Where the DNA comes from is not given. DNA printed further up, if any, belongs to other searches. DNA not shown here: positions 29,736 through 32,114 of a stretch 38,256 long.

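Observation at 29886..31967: Monocistronic 693-aa fusion of a DapA-like aldolase, an MfnB-like furan synthase and a TusA-like domain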

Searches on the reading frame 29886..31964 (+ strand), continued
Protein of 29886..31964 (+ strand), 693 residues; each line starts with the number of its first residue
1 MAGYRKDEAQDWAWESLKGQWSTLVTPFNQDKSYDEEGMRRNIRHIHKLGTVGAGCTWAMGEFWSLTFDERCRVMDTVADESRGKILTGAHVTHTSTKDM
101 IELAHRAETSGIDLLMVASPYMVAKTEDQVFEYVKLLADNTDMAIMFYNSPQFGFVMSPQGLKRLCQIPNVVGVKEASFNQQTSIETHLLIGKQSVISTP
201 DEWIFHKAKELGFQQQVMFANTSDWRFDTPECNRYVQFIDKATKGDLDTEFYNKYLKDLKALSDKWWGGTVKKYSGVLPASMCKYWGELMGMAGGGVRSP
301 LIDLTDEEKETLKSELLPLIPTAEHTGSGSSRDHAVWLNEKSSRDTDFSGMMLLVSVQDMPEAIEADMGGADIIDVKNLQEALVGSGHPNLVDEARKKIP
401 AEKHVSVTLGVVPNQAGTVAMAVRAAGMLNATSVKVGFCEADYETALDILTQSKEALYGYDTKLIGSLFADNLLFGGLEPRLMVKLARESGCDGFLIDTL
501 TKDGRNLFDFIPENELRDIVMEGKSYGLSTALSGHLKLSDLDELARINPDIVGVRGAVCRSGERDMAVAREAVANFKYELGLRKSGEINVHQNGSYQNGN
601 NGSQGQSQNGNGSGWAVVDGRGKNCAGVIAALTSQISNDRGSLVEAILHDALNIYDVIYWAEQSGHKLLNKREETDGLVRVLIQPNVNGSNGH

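Call 11: find_related_loci(query=window:29886-31964:+, collection=genome_contigs, flank=10000)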
Query window:29886-31964:+ (693 aa) in genome_contigs; peptide patterns used: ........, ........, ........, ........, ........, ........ (x = any residue, [..] = any of these).
175 stretches matched a pattern; 125 encode a relative of the query (tblastn E <= 1e-3); the best 80 are kept; 80 distinct loci.
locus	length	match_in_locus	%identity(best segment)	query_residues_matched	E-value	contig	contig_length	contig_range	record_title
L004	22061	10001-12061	81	1-687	0e+0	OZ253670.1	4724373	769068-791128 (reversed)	MAG: Dehalococcoidia bacterium isolate 155a0d70-3e07-4b03-9597-9394d1dc1036 genome assembly, chromosome: 1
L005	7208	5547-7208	100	1-554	0e+0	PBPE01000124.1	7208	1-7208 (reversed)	MAG: Dehalococcoidia bacterium isolate RS371 TaraRedSea_contig_206151, whole genome shotgun sequence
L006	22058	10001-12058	80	1-689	0e+0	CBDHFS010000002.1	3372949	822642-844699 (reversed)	MAG: Dehalococcoidia bacterium isolate 864dd8cd-6738-42a7-b925-3e7f4ae660aa genome assembly, contig: contig_2, whole gen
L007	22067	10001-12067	79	1-689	0e+0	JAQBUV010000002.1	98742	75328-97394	MAG: Chloroflexota bacterium isolate casp150-mb.161 NODE_453_length_98742_cov_0.578014, whole genome shotgun sequence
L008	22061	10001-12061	79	1-689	0e+0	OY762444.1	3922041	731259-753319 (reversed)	MAG: Dehalococcoidia bacterium isolate 1bd329a7-1418-4194-a07e-3fe2e7ca1f7c genome assembly, chromosome: 1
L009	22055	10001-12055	78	1-689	0e+0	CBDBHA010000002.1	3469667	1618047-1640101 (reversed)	MAG: Dehalococcoidia bacterium isolate bb2b1bd2-7e29-43ac-b61b-1ab32c8d9498 genome assembly, contig: contig_2, whole gen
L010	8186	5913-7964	78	1-689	0e+0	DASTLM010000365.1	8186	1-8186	MAG TPA_asm: Dehalococcoidia bacterium isolate SMAG_U2862 k141_3225082, whole genome shotgun sequence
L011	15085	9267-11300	75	1-685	0e+0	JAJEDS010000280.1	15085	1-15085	MAG: Dehalococcoidia bacterium isolate p16x33bins.38 k141_1209448, whole genome shotgun sequence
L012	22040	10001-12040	75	1-685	0e+0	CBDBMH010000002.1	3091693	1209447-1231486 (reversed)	MAG: Dehalococcoidia bacterium isolate 54ca6173-90b9-4e1c-a49d-3e10b3dce350 genome assembly, contig: contig_2, whole gen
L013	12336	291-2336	75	1-685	0e+0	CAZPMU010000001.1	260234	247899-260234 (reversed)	MAG TPA_asm: uncultured Dehalococcoidia bacterium isolate SRP109090_co1_245 genome assembly, contig: NODE_14_length_2602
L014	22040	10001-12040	75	1-685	0e+0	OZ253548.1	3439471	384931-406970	MAG: Dehalococcoidia bacterium isolate 601e0476-adb4-49b6-be5a-42d8628e722d genome assembly, chromosome: 1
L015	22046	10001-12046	75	1-685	0e+0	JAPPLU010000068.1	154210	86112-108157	MAG: Chloroflexota bacterium isolate RHO3_bin_2 NODE_222_length_154210_cov_12.491356, whole genome shotgun sequence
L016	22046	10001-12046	74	1-685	0e+0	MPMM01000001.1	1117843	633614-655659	MAG: SAR202 cluster bacterium bin22 NODE_1_length_1117843_cov_16.0284_ID_1, whole genome shotgun sequence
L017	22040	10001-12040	75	1-685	0e+0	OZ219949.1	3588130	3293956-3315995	MAG: Dehalococcoidia bacterium isolate 99137651-b1e7-4859-9a90-ab3a7f48d20f genome assembly, chromosome: 5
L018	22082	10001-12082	73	1-685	0e+0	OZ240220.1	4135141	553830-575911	MAG: Dehalococcoidia bacterium isolate 5401f4a5-0ad6-4284-832a-6e7f5ecae1d1 genome assembly, chromosome: 1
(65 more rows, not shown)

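Call 23: search_protein_representatives(protein=window:29886-31964:+)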
Query: 693 residues. Proteins with E-value up to 0.001 (for the whole library): 9724; up to 1e-10: 2481; up to 1e-30: 68. The best 150 are listed.
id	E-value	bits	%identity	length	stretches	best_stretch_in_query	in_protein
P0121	1.0e-283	959.4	65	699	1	1-685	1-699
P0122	3.0e-158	544.8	65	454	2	321-687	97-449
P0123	1.2e-133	463.5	62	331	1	1-315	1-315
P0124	1.6e-113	397.0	61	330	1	351-685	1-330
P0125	5.4e-103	362.2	63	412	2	321-515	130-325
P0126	1.1e-101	357.8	66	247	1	85-320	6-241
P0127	3.6e-91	323.1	63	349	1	354-606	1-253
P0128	2.9e-82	293.6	60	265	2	441-567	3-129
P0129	2.8e-74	267.3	59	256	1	352-592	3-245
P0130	4.2e-72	260.1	65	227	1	1-177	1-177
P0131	1.6e-70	254.9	56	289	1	77-282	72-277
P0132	2.3e-70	254.3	41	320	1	17-317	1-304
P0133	6.2e-67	243.0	40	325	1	4-316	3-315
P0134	5.8e-66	239.8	44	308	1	24-316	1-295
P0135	2.2e-64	234.6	71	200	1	60-213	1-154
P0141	1.7e-52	195.3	36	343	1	1-320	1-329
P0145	1.4e-47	179.0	35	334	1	11-316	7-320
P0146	1.6e-47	178.8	32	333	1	8-314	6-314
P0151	1.6e-42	162.3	34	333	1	6-315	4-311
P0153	5.0e-42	160.7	32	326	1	4-316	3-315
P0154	4.1e-41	157.7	33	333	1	4-317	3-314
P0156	1.6e-40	155.7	45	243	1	351-577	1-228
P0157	3.5e-39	151.3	31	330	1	3-316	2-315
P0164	2.2e-37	145.3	38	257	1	351-582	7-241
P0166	7.4e-36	140.3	34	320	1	2-314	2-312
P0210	3.5e-28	115.0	38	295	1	351-578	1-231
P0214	5.9e-28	114.2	35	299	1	352-577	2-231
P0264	3.0e-25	105.2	35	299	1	19-316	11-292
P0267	4.5e-25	104.7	38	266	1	350-581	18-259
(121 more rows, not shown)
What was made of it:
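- Lineage-restricted: one fused cluster at 50% identity among 1.84 billion representatives (call 23).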

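Call 24: find_encoding_contigs(protein=P0124, flank=10000, max_places=4)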
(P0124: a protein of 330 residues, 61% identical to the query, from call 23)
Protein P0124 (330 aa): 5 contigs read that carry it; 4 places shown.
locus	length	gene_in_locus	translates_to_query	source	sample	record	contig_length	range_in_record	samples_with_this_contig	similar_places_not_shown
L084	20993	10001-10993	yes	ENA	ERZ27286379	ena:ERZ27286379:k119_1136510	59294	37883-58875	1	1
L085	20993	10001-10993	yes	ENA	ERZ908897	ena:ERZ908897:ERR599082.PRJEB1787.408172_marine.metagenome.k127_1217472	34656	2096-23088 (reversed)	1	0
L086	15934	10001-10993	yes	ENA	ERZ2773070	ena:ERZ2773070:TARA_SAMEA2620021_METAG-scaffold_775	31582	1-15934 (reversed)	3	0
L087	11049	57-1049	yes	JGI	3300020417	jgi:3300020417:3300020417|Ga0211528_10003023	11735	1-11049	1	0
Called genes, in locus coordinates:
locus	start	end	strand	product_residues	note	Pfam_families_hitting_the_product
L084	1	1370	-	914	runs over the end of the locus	PF02739:5_3_exonuc_N, PF01367:5_3_exonuc, PF01612:DNA_pol_A_exo1, PF00476:DNA_pol_A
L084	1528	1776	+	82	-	PF12837:Fer4_6 (faint), PF13237:Fer4_10, PF14697:Fer4_21 (faint), PF25160:LdpA_Fe-S-bd (weak), PF12838:Fer4_7, PF13187:Fer4_9 (weak), PF13484:Fer4_16 (faint), PF00037:Fer4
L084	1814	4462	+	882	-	PF00330:Aconitase, PF00694:Aconitase_C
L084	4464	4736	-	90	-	PF00830:Ribosomal_L28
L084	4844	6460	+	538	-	PF02734:Dak2, PF21645:FakA-like_M, PF13684:FakA-like_C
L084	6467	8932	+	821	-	PF17191:RecG_wedge, PF01336:tRNA_anti-codon (faint), PF00270:DEAD, PF04851:ResIII, PF00271:Helicase_C, PF19833:RecG_dom3_C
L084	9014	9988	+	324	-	PF00701:DHDPS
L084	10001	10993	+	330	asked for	PF04476:4HFCP_synth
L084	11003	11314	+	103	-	-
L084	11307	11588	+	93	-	-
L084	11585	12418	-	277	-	PF00800:PDT, PF01842:ACT (weak)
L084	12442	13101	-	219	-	PF02254:TrkA_N, PF02080:TrkA_C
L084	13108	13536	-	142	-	-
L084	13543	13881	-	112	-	PF00582:Usp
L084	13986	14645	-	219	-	PF02254:TrkA_N, PF02080:TrkA_C (faint)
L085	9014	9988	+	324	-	PF00701:DHDPS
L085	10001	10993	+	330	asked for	PF04476:4HFCP_synth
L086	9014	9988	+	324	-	PF00701:DHDPS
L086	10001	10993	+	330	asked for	PF04476:4HFCP_synth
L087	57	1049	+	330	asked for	PF04476:4HFCP_synth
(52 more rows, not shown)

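Call 25: find_encoding_contigs(protein=P0132, flank=8000, max_places=4)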
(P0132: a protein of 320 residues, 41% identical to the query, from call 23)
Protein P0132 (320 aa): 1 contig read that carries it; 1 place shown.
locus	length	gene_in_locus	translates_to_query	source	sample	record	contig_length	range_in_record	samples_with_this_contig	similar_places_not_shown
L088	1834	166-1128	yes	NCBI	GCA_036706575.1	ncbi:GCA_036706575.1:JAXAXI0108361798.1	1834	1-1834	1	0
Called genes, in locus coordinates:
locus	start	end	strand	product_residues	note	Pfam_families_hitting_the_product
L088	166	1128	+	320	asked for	PF00701:DHDPS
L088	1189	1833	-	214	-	?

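Call 34: list_cluster_members(proteins=[P0133, P0134, P0141, P0145, P0146, P0151, P0153, P0154, P0157, P0156])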
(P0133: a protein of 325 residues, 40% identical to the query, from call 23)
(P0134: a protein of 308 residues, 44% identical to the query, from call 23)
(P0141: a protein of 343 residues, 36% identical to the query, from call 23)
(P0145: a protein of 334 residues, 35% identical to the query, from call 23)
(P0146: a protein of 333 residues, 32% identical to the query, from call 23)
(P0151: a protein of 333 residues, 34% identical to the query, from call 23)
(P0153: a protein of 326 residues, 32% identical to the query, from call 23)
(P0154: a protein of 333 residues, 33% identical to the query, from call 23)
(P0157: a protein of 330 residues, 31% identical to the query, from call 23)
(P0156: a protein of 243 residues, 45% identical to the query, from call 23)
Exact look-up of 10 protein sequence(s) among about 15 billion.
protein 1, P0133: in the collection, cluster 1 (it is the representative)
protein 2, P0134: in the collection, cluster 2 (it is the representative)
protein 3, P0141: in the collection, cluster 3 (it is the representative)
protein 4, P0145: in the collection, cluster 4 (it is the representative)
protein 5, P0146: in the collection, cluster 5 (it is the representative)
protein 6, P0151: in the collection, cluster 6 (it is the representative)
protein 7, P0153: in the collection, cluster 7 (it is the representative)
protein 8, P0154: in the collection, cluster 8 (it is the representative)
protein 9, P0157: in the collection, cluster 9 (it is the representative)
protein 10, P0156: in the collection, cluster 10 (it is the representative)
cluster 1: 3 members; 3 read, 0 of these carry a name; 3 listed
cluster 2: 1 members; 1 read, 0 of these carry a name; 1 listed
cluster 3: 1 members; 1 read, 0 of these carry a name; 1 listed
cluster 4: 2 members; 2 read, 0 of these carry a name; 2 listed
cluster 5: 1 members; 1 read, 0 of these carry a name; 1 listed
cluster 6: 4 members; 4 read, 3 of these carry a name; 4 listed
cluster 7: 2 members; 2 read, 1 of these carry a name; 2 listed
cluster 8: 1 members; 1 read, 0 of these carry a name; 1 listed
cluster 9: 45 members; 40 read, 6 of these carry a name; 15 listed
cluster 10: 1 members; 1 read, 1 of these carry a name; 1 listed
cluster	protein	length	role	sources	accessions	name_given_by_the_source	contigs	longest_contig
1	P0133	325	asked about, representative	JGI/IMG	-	-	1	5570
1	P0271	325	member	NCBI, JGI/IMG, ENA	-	-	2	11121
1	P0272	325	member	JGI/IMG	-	-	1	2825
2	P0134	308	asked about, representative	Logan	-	-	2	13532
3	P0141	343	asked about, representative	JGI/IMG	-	-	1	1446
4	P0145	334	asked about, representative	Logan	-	-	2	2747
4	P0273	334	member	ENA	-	-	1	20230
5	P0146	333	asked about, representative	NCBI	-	-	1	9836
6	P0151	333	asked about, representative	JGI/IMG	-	4-hydroxy-tetrahydrodipicolinate synthase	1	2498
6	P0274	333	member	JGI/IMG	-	4-hydroxy-tetrahydrodipicolinate synthase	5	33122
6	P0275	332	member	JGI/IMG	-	4-hydroxy-tetrahydrodipicolinate synthase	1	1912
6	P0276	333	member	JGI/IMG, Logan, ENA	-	-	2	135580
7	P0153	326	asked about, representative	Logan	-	-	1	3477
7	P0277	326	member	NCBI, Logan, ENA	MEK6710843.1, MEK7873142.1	MAG: dihydrodipicolinate synthase family protein [Chloroflexota bacterium]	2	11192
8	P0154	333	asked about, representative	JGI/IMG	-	-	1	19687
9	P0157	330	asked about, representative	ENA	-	-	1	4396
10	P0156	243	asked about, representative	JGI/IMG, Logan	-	hypothetical protein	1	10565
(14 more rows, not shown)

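Call 35: find_encoding_contigs(protein=P0271, flank=8000, max_places=2)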
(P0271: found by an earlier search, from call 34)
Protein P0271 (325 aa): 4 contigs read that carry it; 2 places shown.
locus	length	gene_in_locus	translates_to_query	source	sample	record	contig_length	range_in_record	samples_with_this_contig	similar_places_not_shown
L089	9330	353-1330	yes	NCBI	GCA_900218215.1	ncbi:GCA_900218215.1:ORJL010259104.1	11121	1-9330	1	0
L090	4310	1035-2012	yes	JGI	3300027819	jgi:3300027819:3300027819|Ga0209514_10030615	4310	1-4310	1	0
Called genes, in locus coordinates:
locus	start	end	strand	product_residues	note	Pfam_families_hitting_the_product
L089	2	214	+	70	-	?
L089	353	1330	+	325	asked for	PF00701:DHDPS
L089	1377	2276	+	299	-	-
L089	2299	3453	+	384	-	PF01547:SBP_bac_1, PF13416:SBP_bac_8, PF13343:SBP_bac_6, PF13531:SBP_bac_11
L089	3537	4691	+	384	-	PF01547:SBP_bac_1 (weak), PF13531:SBP_bac_11, PF13416:SBP_bac_8, PF13343:SBP_bac_6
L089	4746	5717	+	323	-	-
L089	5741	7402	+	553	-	PF01977:UbiD, PF20696:UbiD_C (faint)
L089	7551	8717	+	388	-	PF01547:SBP_bac_1, PF13416:SBP_bac_8, PF13343:SBP_bac_6 (weak), PF13531:SBP_bac_11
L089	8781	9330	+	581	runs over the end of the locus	PF00890:FAD_binding_2, PF02910:Succ_DH_flav_C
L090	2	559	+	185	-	?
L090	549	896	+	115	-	PF13085:Fer2_3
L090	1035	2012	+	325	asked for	PF00701:DHDPS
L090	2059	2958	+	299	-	-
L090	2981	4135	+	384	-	PF01547:SBP_bac_1, PF13416:SBP_bac_8, PF13343:SBP_bac_6, PF13531:SBP_bac_11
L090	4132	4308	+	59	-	?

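Call 36: find_encoding_contigs(protein=P0134, flank=8000, max_places=2)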
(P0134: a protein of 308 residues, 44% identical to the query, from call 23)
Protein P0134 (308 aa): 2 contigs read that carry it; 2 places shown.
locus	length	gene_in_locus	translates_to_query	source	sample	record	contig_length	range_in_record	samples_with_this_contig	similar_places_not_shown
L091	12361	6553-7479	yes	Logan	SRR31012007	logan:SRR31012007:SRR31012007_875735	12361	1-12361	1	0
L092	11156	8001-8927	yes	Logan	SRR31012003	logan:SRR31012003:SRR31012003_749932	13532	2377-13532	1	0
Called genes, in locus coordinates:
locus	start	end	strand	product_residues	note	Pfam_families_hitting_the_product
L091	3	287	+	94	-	?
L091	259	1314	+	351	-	PF00389:2-Hacid_dh, PF02826:2-Hacid_dh_C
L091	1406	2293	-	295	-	PF00701:DHDPS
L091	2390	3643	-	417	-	PF02771:Acyl-CoA_dh_N, PF02770:Acyl-CoA_dh_M, PF00441:Acyl-CoA_dh_1, PF08028:Acyl-CoA_dh_2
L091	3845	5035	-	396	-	PF02771:Acyl-CoA_dh_N, PF02770:Acyl-CoA_dh_M, PF00441:Acyl-CoA_dh_1, PF08028:Acyl-CoA_dh_2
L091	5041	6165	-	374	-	PF01321:Creatinase_N (weak), PF00557:Peptidase_M24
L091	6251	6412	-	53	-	-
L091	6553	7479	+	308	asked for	PF00701:DHDPS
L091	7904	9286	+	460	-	PF13433:Peripla_BP_5, PF13458:Peripla_BP_6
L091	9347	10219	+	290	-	PF02653:BPD_transp_2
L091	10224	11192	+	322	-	PF02653:BPD_transp_2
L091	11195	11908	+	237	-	PF00005:ABC_tran, PF12399:BCA_ABC_TP_C (weak)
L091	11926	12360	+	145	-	?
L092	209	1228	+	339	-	PF08240:ADH_N, PF16912:Glu_dehyd_C, PF00107:ADH_zinc_N, PF13602:ADH_zinc_N_2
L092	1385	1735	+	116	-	PF12973:Cupin_7, PF07883:Cupin_2 (faint)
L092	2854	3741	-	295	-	PF00701:DHDPS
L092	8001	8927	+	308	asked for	PF00701:DHDPS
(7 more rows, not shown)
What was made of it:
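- The nearest standalone relatives of module 1 lie in transporter and catabolic clusters with ABC binding proteins, UbiD and acyl-CoA dehydrogenases (calls 35, 36).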

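Call 37: find_encoding_contigs(protein=P0156, flank=8000, max_places=2)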
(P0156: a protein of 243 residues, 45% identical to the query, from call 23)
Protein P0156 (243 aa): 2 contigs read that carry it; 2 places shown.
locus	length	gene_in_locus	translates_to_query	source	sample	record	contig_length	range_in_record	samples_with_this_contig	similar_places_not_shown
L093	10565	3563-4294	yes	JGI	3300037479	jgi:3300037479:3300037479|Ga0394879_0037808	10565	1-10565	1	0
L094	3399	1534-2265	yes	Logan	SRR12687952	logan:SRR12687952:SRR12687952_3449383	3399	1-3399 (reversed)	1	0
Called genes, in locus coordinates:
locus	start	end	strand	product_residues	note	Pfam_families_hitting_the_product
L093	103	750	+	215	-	PF06745:ATPase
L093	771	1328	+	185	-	PF02830:V4R (weak)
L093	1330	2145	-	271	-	-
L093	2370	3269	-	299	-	-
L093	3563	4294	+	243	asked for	PF04476:4HFCP_synth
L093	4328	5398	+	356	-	PF00288:GHMP_kinases_N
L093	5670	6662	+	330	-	PF00282:Pyridoxal_deC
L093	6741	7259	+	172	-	-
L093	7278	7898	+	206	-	PF01725:Ham1p_like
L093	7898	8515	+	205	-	PF01725:Ham1p_like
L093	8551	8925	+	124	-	-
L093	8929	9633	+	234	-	PF00702:Hydrolase, PF12710:HAD (faint), PF13419:HAD_2, PF13242:Hydrolase_like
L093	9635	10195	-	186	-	-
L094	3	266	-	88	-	?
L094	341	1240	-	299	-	-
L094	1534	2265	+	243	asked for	PF04476:4HFCP_synth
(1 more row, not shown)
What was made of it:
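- The closest standalone relative, P0156 (45% identity), lies next to a GHMP kinase and a PLP decarboxylase of MfnA's Pfam family, so module 2 derives from genuine MfnBs (call 37). Its sister lineage lies in a methanofuran-type context (call 37).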
